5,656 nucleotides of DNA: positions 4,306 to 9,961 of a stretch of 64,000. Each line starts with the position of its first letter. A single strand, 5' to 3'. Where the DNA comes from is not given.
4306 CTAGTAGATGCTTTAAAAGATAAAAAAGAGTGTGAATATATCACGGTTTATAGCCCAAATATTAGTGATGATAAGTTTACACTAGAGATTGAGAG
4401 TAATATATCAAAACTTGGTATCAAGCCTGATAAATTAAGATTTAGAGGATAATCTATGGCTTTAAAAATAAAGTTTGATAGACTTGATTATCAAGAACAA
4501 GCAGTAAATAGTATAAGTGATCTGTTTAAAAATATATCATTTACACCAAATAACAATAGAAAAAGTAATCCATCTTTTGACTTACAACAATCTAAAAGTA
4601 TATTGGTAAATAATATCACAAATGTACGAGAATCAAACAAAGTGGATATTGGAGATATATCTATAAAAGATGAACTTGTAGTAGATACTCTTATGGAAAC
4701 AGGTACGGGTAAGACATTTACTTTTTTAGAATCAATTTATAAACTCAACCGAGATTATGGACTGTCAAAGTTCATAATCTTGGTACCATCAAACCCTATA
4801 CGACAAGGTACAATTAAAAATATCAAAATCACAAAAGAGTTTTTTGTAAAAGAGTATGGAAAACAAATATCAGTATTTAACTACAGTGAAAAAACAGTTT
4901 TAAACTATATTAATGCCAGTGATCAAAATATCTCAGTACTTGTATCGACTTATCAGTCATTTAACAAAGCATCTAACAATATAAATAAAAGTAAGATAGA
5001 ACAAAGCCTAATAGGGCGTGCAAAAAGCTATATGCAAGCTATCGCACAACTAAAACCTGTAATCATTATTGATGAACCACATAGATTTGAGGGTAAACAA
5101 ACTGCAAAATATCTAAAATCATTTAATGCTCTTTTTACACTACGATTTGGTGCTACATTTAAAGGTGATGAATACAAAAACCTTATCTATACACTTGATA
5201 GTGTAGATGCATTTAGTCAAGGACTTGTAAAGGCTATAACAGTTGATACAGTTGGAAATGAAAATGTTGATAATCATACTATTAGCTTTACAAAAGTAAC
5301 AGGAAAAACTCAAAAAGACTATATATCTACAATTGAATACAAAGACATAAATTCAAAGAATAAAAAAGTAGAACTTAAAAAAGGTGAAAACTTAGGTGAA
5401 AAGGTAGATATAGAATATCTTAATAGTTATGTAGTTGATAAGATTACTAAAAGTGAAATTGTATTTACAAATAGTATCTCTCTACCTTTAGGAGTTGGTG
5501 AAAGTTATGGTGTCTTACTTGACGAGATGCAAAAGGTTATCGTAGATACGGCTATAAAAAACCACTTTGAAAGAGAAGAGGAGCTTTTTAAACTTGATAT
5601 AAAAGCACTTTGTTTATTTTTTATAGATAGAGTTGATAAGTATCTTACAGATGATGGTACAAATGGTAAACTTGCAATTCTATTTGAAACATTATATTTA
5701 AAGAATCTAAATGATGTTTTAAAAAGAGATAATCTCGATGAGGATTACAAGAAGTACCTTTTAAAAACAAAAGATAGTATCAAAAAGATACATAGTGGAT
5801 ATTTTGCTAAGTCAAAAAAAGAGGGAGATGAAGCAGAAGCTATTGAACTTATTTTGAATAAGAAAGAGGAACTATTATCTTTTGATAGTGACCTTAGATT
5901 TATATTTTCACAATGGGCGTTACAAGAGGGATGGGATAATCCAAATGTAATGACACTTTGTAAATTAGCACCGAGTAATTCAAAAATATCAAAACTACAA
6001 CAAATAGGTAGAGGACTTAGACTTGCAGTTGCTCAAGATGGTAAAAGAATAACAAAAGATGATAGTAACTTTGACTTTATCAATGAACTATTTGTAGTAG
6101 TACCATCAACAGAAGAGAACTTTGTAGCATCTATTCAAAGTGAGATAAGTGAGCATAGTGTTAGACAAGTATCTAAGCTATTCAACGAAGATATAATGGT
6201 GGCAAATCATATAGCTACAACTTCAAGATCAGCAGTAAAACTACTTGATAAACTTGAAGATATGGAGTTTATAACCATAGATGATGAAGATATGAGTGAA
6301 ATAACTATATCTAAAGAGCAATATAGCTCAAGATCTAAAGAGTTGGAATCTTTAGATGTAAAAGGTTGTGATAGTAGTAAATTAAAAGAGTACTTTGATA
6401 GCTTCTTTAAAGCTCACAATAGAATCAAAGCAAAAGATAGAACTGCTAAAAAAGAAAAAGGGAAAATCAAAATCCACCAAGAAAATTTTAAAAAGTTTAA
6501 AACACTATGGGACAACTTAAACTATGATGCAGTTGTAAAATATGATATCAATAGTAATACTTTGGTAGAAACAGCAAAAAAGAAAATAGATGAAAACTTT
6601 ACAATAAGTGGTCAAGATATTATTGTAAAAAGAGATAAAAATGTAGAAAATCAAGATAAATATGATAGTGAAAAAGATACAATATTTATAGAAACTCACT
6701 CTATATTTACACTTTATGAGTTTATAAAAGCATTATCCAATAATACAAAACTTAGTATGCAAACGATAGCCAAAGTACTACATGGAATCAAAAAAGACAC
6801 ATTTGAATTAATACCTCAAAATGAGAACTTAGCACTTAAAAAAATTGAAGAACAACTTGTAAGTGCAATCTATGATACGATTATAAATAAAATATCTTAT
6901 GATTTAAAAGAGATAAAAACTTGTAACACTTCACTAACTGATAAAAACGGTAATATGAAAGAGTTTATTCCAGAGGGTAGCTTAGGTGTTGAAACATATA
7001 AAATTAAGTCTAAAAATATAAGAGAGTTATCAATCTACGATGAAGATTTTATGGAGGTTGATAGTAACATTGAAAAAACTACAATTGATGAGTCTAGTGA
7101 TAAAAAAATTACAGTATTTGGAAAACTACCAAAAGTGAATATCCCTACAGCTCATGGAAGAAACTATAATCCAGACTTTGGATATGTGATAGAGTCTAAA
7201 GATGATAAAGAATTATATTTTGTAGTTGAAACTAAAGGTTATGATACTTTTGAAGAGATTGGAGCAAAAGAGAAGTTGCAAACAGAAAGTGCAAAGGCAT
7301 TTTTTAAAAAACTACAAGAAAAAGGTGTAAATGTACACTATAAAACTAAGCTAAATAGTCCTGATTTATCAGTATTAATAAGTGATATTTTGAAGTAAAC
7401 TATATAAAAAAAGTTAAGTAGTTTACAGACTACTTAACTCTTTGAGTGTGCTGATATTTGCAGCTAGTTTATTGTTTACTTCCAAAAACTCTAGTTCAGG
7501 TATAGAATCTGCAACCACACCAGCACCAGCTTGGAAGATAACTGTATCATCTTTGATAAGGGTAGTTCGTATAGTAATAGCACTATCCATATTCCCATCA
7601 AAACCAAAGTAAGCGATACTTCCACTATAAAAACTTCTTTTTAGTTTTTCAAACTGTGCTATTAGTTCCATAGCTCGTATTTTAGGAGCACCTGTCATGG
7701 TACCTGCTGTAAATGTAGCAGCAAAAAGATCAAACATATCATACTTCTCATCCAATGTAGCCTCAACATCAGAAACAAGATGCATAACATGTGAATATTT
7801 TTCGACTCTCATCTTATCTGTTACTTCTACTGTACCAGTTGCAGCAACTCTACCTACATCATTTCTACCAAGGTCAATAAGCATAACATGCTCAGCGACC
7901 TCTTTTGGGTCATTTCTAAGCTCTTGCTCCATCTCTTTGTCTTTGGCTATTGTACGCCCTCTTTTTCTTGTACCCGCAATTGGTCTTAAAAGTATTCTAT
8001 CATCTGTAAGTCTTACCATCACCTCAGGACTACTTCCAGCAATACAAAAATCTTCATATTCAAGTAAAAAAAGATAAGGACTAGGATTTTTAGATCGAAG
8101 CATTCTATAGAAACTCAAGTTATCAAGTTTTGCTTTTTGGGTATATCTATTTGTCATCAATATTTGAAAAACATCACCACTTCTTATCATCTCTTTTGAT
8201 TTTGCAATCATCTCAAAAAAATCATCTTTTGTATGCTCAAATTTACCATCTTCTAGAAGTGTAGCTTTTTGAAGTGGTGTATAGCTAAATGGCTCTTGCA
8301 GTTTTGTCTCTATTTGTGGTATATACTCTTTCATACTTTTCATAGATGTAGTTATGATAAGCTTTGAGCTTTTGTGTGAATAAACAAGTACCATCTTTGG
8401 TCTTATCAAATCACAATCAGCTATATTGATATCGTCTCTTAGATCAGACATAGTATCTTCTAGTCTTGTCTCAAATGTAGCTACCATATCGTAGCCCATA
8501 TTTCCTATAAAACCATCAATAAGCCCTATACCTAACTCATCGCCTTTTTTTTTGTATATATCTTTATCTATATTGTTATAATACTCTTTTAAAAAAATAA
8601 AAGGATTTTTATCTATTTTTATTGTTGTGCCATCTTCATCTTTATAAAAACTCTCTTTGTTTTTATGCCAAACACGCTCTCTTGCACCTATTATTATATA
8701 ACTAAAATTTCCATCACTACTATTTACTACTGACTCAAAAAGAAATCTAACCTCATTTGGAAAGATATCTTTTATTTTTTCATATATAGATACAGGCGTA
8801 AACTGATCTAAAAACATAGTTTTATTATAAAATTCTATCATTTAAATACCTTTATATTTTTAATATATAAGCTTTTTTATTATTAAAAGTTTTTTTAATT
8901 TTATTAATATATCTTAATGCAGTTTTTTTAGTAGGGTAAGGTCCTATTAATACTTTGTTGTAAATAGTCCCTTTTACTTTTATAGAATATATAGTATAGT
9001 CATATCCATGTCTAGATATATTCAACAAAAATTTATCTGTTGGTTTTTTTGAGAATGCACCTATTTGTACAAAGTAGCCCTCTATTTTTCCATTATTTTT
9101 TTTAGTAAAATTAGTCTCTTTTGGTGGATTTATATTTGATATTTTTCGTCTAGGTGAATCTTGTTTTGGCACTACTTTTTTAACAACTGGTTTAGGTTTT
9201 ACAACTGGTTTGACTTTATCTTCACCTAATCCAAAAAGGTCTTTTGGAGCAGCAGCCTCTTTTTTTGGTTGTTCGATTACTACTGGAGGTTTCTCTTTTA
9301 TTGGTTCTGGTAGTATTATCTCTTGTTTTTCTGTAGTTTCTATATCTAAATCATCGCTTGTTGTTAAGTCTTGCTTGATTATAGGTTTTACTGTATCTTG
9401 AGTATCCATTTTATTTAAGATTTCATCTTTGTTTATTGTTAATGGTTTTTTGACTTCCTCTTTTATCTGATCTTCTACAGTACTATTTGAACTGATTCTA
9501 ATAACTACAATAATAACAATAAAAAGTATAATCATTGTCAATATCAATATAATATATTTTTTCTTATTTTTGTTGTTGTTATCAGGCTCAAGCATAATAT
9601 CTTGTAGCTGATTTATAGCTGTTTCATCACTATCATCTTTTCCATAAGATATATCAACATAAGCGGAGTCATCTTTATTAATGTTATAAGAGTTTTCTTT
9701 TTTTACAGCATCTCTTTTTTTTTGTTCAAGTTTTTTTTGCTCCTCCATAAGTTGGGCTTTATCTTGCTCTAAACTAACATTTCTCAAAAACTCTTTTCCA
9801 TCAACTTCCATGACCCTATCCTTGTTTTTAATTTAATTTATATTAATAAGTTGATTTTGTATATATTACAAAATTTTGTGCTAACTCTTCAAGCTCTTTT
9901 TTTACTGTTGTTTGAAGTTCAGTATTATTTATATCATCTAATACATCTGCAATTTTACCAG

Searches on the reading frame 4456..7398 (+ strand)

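Call 88: search_protein_families(library=pfam, proteins=[window:4456-7398:+], max_evalue=0.001)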
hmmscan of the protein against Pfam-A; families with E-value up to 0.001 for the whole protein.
window:4456-7398:+ (980 aa): 3 families
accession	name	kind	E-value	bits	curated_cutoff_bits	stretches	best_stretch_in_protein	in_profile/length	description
PF19778.5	RE_endonuc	-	4.4e-22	78.4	23.4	1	860-964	4-104/108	Endonuclease domain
PF04851.21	ResIII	-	3.3e-20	73.1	22.5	1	11-236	6-163/164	Type III restriction enzyme, res subunit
PF00270.35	DEAD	-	1.4e-08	35.1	26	1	79-241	20-165/167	DEAD/DEAH box helicase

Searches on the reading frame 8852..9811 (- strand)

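Call 27: search_protein_families(library=pfam, proteins=[window:8852-9811:-], max_evalue=0.01)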
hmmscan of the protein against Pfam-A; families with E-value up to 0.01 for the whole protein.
window:8852-9811:- (319 aa): 3 families
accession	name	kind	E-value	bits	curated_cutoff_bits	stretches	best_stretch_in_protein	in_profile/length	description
PF05036.18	SPOR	-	1.1e-09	38.9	21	1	244-309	3-69/76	SPOR domain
PF05814.16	Ac76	-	0.0041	17.5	22.5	1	79-134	19-79/83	Orf76 (Ac76)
PF06143.16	Baculo_11_kDa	-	0.0072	16.3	28.4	0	88-127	43-80/84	Baculovirus 11 kDa family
